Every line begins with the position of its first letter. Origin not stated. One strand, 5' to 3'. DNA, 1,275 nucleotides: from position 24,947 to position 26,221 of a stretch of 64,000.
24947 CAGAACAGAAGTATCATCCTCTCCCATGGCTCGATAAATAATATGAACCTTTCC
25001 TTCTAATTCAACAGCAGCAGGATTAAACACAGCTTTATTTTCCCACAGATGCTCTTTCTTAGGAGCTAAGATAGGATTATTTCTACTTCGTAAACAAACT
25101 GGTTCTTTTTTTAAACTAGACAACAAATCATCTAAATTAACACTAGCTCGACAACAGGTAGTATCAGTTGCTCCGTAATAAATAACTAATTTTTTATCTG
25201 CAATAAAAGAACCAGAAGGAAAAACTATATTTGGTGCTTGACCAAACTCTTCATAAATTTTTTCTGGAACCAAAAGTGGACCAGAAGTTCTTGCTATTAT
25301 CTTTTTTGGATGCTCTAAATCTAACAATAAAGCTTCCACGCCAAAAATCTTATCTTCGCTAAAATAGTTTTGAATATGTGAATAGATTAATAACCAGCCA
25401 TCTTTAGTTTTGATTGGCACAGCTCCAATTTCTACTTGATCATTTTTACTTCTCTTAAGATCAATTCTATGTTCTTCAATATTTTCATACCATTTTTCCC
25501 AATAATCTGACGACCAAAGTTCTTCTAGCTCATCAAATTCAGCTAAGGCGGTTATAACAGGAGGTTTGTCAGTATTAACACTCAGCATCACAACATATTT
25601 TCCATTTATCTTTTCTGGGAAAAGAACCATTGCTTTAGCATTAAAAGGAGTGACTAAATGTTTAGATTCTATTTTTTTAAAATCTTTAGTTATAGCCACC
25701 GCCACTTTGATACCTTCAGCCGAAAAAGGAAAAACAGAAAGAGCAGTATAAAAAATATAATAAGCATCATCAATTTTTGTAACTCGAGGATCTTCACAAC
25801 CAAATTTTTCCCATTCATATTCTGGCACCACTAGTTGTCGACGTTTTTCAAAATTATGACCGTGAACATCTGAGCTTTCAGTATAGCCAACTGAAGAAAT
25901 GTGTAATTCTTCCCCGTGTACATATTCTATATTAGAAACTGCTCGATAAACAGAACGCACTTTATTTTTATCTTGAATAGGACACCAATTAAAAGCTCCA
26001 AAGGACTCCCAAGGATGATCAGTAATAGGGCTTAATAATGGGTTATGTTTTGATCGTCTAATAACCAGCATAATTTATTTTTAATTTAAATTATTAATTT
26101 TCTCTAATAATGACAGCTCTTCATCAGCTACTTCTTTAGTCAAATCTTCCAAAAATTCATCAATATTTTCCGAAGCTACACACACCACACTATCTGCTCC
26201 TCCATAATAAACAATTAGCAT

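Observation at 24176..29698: Mannoside-utilisation locus: two ~600-aa double-module GH130 proteins, a PMI-type cupin and a divergent MFS transporter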

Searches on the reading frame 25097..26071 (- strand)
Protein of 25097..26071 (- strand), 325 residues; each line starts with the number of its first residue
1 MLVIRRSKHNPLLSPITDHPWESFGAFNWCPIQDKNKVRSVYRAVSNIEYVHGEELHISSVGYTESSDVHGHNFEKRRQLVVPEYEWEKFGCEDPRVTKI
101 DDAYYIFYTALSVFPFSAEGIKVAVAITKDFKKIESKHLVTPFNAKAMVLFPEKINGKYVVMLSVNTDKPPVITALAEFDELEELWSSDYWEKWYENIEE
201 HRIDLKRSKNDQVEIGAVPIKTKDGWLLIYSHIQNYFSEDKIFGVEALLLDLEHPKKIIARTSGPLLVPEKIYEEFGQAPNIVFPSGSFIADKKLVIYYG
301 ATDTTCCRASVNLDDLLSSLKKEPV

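Call 6: search_protein_families(library=pfam, proteins=[window:25097-26071:-], max_evalue=1)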
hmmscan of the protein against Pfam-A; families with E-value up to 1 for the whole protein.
seq(325 aa): 1 family
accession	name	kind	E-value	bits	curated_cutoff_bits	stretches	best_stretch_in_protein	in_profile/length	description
PF04041.19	Glyco_hydro_130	-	2.1e-44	152.2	26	1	40-321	48-319/320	beta-1,4-mannooligosaccharide phosphorylase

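Call 16: search_solved_structures(query=window:25097-26071:-, max_evalue=0.001, show_alignments=5)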
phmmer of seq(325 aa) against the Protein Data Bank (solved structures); distinct sequences matched with E-value up to 0.001: 18.
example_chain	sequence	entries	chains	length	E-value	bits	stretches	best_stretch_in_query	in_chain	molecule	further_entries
9fj8_A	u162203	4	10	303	3.7e-42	147.7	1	4-315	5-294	1,2-beta-oligomannan phosphorylase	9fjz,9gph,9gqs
7fip_A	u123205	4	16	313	1.4e-39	139.2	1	4-307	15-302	Beta-1,2-mannobiose phosphorylase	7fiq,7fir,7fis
5b0p_A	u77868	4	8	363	1.3e-30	109.8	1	61-323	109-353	Lin0857 protein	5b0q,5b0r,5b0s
1vkd_A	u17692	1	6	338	7.6e-29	103.9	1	92-322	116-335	conserved hypothetical protein TM1225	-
9erg_A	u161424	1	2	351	1.8e-26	96.1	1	69-320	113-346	Uhgb_MS mannoside synthase from an unknown human gut bacterium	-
9eqq_A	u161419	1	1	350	1.8e-26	96.1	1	69-320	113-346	Uhgb_MS mannoside synthase from an unknown human gut bacterium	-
9erh_A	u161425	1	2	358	1.9e-26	96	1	69-320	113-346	Uhgb_MS mannoside synthase from an unknown human gut bacterium in complex with 1,2-beta-ma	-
5ayd_A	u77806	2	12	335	2.4e-23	85.9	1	85-321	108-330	Beta-1,4-mannooligosaccharide phosphorylase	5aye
4udk_E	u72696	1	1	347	1e-21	80.5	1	93-316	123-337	UHGB_MP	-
4udg_A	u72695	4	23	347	1e-21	80.5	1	93-316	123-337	UHGB_MP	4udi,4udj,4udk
4onz_A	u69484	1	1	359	9.2e-14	54.4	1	20-308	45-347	putative glycoside hydrolase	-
5ay9_A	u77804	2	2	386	3.9e-12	49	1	80-318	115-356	4-O-beta-D-mannosyl-D-glucose phosphorylase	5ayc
3r67_A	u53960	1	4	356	1.9e-11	46.7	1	210-306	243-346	putative Glycosidase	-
3taw_A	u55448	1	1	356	3.3e-09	39.4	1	20-306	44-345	Hypothetical glycoside hydrolase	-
3was_A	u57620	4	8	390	1.8e-08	36.9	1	122-316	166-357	4-O-beta-D-mannosyl-D-glucose phosphorylase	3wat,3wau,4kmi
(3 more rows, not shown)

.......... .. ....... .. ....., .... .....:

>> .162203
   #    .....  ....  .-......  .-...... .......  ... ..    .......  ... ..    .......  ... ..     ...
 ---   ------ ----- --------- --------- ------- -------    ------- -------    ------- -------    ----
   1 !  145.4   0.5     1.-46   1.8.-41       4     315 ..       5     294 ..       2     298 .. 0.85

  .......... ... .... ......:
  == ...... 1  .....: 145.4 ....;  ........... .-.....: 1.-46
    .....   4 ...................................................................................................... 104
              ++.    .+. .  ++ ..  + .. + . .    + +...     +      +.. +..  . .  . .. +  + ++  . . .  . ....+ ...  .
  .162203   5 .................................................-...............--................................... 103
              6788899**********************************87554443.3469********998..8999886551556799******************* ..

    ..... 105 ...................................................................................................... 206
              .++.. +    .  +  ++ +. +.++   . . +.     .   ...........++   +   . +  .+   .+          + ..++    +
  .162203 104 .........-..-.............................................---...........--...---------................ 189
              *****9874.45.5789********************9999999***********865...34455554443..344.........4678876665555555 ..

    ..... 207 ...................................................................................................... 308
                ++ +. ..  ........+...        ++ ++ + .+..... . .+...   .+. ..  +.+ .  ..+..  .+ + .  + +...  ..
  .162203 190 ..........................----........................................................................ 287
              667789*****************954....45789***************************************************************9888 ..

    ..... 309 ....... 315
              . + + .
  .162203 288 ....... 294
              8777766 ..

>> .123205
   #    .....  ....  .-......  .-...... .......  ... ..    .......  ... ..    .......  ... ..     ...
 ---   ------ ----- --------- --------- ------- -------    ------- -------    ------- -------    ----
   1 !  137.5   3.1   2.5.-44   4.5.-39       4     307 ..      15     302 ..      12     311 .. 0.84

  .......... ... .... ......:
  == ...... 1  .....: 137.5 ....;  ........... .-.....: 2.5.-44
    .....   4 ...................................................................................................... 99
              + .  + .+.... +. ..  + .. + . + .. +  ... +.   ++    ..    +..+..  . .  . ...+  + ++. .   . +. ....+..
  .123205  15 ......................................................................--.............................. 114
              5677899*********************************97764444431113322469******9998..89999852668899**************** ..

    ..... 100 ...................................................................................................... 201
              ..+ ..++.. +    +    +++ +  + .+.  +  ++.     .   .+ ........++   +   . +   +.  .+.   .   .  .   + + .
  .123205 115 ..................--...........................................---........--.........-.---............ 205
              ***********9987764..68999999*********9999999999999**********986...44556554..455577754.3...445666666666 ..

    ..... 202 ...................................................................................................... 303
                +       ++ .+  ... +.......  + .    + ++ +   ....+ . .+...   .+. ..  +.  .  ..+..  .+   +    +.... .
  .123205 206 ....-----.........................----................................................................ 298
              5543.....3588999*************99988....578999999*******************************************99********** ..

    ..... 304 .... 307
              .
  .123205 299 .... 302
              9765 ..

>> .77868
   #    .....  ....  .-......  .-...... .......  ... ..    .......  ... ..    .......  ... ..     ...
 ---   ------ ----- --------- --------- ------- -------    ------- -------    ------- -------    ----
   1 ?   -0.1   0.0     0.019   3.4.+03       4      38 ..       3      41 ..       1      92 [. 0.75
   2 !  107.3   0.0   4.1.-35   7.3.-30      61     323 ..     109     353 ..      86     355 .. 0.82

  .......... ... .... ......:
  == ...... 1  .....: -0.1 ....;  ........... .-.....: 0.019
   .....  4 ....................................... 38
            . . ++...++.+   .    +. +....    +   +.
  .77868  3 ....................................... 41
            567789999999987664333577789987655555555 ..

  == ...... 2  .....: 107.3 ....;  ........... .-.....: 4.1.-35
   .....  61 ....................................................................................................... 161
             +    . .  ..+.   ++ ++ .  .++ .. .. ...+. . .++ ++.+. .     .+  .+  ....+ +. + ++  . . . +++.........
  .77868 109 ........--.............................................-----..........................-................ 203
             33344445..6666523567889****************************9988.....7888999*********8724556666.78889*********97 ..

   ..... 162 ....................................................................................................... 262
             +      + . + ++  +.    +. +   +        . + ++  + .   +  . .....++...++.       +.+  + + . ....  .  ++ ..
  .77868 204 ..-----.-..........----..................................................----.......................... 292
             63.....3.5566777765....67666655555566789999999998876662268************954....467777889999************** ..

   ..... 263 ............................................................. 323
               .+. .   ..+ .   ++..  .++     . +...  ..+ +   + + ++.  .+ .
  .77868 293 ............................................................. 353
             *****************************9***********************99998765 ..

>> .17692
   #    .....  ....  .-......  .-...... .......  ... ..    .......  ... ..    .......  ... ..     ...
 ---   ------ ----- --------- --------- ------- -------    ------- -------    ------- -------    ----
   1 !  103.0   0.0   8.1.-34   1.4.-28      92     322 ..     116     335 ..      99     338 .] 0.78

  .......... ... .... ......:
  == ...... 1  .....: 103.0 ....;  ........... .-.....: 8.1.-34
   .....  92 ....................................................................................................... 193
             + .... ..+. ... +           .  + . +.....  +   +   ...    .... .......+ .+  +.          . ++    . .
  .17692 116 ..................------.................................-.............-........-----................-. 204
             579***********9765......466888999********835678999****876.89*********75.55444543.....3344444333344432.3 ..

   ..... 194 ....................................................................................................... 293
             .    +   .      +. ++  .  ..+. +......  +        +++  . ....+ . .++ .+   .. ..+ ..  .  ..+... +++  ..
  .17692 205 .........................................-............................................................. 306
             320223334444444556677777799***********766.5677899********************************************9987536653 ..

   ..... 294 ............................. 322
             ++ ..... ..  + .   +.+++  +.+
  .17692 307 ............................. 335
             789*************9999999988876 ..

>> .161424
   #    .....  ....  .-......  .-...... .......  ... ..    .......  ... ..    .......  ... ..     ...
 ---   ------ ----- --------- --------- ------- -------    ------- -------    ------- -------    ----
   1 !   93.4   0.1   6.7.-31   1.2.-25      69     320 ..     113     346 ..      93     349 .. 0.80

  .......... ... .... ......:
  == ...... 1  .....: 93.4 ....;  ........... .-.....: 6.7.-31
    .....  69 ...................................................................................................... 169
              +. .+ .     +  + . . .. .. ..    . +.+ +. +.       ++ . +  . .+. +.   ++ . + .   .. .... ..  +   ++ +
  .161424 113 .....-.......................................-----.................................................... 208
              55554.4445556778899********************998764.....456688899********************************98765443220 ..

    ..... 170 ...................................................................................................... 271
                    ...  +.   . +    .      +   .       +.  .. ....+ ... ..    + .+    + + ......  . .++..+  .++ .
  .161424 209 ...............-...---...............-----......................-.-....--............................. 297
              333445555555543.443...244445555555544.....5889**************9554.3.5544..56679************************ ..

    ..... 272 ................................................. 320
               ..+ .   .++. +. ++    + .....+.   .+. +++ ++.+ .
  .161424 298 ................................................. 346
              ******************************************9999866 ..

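Call 55: search_protein_representatives(protein=window:25097-26071:-)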
Query: 325 residues. Proteins with E-value up to 0.001 (for the whole library): 2761; up to 1e-10: 1174; up to 1e-30: 208. The best 150 are listed.
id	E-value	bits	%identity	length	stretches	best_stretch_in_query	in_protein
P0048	6.4e-166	567.6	39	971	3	5-324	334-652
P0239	1.4e-146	504.0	45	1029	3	2-325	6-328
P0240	3.5e-133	460.0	41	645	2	5-320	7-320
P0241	3.9e-133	459.9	43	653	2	2-321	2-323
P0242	1.5e-123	428.3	41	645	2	5-322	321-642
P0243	1.3e-118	412.1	42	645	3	1-320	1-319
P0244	1.1e-117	409.1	49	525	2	3-322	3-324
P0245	2.0e-117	408.2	38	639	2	3-323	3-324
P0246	4.7e-116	403.8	38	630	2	5-325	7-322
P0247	7.2e-114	396.6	42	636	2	4-317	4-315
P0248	1.5e-110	385.7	52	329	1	1-324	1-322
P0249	6.6e-108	377.0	38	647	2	7-321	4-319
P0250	5.0e-105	367.5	37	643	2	1-323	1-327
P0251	5.2e-105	367.5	41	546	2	3-291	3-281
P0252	1.4e-103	362.7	46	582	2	5-320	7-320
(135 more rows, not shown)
